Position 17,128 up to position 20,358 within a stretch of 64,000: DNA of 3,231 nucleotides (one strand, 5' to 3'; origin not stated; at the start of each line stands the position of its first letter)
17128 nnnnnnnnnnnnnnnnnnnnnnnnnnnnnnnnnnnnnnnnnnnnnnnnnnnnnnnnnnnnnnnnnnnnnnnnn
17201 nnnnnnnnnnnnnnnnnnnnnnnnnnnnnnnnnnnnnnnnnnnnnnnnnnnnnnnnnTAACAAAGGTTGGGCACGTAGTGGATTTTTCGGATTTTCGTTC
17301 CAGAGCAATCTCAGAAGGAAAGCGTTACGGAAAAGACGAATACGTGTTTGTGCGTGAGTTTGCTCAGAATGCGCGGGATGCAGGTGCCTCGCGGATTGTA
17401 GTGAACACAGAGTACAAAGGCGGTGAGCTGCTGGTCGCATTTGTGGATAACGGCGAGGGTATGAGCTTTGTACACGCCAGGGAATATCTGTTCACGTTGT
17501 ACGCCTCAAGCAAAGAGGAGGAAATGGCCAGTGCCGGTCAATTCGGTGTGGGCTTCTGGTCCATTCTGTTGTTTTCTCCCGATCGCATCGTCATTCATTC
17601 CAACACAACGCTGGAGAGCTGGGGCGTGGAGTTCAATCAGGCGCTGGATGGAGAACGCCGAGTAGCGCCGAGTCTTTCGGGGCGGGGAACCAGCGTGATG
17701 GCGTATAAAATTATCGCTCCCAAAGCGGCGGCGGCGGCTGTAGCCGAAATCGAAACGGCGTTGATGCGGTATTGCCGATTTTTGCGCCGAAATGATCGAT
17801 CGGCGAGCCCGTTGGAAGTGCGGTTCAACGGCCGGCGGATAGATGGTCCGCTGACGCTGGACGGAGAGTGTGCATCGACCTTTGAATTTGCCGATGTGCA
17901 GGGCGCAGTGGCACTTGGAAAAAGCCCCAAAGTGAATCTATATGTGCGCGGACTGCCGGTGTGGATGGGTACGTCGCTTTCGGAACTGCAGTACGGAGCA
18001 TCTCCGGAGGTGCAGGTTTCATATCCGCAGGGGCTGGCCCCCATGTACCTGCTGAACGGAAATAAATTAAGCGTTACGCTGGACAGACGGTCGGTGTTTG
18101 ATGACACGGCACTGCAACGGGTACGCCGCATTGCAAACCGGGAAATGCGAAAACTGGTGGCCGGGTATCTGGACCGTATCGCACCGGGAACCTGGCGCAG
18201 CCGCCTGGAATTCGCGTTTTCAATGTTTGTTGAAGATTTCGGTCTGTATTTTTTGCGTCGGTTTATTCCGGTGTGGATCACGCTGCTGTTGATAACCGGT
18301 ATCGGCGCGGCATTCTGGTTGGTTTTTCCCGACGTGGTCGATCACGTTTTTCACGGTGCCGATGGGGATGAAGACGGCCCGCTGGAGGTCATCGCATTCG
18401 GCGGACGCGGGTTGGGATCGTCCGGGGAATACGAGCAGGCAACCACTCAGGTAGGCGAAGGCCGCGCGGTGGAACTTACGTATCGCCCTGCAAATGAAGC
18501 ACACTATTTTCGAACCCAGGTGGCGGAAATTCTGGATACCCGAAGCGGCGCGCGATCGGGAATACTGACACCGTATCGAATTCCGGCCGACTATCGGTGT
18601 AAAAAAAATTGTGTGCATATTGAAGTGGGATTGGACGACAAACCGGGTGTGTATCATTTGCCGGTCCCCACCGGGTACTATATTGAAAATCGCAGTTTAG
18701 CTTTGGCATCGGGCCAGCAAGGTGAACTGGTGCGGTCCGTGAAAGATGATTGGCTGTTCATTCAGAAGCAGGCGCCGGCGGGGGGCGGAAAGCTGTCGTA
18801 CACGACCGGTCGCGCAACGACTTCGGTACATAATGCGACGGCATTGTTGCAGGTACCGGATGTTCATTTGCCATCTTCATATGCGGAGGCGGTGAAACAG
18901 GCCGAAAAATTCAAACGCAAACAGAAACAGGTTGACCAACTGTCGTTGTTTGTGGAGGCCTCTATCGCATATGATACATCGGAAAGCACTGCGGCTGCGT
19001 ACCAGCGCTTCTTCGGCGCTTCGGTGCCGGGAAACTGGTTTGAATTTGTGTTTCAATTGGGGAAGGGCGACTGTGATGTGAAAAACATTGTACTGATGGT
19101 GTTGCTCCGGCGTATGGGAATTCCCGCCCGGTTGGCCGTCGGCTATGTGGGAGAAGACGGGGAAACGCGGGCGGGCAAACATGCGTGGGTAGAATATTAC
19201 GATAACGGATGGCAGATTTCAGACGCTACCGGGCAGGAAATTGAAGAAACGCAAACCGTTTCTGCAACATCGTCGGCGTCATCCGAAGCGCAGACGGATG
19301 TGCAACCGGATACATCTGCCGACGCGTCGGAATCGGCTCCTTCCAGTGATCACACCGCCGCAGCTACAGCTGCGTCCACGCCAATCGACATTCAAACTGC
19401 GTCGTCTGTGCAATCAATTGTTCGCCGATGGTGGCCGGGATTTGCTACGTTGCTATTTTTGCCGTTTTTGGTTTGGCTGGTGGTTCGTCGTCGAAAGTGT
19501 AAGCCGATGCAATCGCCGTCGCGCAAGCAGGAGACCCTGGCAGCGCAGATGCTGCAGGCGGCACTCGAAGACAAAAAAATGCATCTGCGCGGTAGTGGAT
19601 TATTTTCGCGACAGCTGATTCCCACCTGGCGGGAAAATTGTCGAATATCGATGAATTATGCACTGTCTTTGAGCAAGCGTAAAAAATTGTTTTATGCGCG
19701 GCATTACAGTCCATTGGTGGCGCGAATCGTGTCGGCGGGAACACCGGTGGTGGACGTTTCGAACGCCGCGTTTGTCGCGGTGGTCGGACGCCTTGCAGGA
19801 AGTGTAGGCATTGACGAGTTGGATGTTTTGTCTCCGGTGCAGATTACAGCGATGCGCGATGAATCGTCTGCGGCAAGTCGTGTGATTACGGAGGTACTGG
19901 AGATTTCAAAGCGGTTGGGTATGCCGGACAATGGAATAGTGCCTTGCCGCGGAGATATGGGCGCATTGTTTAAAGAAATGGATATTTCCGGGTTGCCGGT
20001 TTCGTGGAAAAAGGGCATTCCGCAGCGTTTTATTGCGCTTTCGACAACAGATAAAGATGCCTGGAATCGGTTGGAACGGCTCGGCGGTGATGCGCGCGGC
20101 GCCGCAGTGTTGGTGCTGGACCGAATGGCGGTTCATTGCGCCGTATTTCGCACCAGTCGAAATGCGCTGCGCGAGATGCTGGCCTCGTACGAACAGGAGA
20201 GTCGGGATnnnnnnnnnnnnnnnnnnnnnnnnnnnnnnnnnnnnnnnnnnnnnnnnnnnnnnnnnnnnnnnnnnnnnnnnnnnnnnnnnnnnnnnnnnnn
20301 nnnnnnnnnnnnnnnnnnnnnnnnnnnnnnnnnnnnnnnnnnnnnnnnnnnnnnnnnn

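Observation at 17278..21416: Coupled two-gene module: membrane GHKL ATPase-transglutaminase fusion plus a 402-aa unknown partner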

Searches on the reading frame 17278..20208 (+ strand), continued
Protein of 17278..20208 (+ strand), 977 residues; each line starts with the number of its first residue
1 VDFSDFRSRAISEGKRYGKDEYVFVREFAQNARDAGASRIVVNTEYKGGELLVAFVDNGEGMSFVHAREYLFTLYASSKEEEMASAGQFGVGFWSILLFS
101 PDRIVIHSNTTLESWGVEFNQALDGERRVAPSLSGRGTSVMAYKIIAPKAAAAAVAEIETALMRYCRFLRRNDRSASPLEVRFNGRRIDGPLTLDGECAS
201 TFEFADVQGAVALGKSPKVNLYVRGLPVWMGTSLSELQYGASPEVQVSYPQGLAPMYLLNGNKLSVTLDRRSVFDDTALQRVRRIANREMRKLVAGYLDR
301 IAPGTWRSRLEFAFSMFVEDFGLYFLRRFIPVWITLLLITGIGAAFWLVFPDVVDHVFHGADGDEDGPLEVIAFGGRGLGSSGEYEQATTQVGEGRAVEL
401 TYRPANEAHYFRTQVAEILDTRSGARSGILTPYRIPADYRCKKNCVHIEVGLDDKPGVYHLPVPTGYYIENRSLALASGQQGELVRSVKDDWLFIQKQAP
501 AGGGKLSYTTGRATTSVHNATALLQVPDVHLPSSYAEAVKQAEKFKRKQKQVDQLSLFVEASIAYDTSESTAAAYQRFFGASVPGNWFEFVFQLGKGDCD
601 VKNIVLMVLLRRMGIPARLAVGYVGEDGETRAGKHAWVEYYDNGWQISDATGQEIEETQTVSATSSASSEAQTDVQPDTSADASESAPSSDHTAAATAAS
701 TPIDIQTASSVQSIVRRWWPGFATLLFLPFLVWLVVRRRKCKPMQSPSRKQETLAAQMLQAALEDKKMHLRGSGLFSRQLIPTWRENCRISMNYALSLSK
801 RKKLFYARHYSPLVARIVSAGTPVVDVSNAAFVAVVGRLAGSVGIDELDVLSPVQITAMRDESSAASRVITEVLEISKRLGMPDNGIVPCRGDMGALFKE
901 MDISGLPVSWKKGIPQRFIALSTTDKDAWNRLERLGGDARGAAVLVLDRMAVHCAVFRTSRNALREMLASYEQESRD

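Call 44: predict_structure(alignment_id=A1)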
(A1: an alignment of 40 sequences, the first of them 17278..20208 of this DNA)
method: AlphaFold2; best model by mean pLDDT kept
length: 977 residues; sequences in the alignment: 40
mean_pLDDT: 83.7   pTM: 0.60
mean pLDDT of the five models: 83.7, 81.3, 80.9, 80.9, 79.5
residues with pLDDT >= 90: 556; 70-90: 270; 50-70: 61; < 50: 90
segments of 3 or more residues with pLDDT < 50: 76-89, 360-375, 654-713
pLDDT, mean of each block of 10 residues (from residue 1): 75 80 93 95 97 97 87 51 40 88 96 95 87 95 97 97 96 93 96 94 94 94 94 84 63 93 84 87 94 93 84 83 69 81 82 65 36 55 79 74 95 94 89 85 96 89 96 87 90 87 88 86 94 97 96 97 93 93 88 96 98 97 95 94 95 47 30 31 33 33 37 56 77 72 80 94 79 85 90 94 95 94 94 94 92 80 85 88 87 89 90 90 92 92 93 88 88 75
secondary structure, 60 per line:
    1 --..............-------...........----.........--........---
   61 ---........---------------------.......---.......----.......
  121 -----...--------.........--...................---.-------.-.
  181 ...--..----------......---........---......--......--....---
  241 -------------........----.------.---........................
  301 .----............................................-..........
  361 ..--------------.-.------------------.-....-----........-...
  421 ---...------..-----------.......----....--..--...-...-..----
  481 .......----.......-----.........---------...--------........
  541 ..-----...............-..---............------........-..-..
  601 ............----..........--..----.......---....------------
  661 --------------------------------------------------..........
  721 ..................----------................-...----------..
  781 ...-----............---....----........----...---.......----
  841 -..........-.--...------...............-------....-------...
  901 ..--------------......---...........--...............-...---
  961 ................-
elements in order (helices of 4 or more, strands of 3 or more residues): H3-16 H24-34 E39-47 E50-57 H64-71 H93-99 E103-109 E114-120 E126-128 E137-145 H148-166 E180-183 E198-203 E207-214 E218-223 E226-231 H234-237 E254-261 H277-301 H306-349 H351-362 E400-403 E409-416 E418-420 E424-426 E446-452 E457-460 E467-469 E481-487 E492-498 E504-512 H533-542 H548-562 H569-580 H587-594 H599-612 E617-626 E635-641 E645-648 H711-738 H749-764 E779-783 E789-791 H792-800 E804-807 H812-819 E824-826 H830-836 E842-844 H845-851 H865-879 E887-890 E898-902 E917-922 H926-936 H939-953 H961-976

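Call 82: search_dna_similar(query=window:17278-20208:+, collection=plasmids, mode=protein, max_rows=10)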
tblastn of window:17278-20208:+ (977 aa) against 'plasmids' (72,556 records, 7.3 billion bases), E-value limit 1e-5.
No match.

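Call 83: search_dna_similar(query=window:17278-20208:+, collection=phages, mode=protein, max_rows=10)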
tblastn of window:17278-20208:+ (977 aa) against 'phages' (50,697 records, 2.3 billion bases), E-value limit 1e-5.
No match.

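Call 84: search_solved_structures(query=A1, max_evalue=0.01)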
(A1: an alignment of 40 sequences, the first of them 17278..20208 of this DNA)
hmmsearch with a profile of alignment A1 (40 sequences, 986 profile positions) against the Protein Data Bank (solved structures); distinct sequences matched with E-value up to 0.01: 160 (the best 60 are shown).
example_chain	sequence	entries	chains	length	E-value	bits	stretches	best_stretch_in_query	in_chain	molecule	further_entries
3o6o_A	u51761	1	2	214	4.9e-07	31.7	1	82-158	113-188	Heat shock protein 83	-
3h80_A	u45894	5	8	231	5.6e-07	31.5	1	21-151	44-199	Heat shock protein 83-1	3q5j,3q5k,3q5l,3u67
9cdg_A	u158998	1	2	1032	5.9e-07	31.4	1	25-92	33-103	ATPase MORC2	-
3omu_A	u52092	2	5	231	6.3e-07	31.3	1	82-158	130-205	Heat shock protein 83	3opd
6g49_A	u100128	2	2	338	7.3e-07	31.1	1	501-665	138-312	Protein-glutamine gamma-glutamyltransferase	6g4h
9cdi_A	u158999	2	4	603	1.3e-06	30.3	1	25-90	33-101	ATPase MORC2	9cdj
5of9_A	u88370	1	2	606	1.3e-06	30.3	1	25-90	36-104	MORC family CW-type zinc finger protein 2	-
5ofa_B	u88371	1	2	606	1.3e-06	30.3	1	25-90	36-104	MORC family CW-type zinc finger protein 2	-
9cdf_A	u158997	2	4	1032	2.4e-06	29.4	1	25-90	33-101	ATPase MORC2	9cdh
5ofb_B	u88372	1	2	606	2.8e-06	29.2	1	25-67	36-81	MORC family CW-type zinc finger protein 2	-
2esa_A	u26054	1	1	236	8.2e-06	27.6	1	20-170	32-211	Endoplasmin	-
5in9_A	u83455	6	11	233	9e-06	27.5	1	20-170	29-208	Endoplasmin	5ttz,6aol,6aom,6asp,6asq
2ior_A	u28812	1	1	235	9.3e-06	27.4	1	21-167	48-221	Chaperone protein htpG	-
1tbw_A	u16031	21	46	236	9.5e-06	27.4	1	20-170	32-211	Endoplasmin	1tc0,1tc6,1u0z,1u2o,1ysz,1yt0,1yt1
3k60_A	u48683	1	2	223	1.9e-05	26.4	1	84-160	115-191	Heat shock protein 86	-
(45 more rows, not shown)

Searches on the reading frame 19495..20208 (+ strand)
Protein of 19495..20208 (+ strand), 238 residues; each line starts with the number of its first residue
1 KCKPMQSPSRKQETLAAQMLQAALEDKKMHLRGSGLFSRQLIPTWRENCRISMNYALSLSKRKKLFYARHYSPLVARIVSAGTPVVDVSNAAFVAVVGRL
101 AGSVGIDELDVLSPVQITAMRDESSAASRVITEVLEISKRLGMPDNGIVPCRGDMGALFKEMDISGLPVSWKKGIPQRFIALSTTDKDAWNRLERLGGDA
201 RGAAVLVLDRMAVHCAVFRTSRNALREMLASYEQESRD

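Call 51: search_solved_structures(query=A4, max_evalue=10)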
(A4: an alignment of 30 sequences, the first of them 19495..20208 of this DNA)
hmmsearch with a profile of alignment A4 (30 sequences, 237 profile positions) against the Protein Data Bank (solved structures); distinct sequences matched with E-value up to 10: 2.
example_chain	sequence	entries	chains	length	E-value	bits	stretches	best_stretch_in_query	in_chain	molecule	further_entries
7wd3_A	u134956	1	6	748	0.43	13.2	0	93-177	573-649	ATPase family gene 2 protein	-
7nku_A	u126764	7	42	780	0.47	13.1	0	93-177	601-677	ATPase family gene 2 protein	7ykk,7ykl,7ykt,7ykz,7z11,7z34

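Call 52: search_protein_families(library=pfam, alignment_id=A4, max_evalue=1)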
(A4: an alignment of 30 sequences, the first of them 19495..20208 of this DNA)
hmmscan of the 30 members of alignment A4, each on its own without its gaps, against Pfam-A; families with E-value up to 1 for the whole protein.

A. member 1, window:19495-20208:+ (238 aa): 0 families

B. families by the number of members that match (of 30 scanned): 4 families
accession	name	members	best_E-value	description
PF10525.14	Engrail_1_C_sig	1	0.052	Engrailed homeobox C-terminal signature domain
PF24426.1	HTH_NDX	1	0.058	NDX Homeobox-like domain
PF25055.1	DUF7792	1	0.14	Domain of unknown function (DUF7792)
PF21786.3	Bflower_3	1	0.2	6-fold beta flower protein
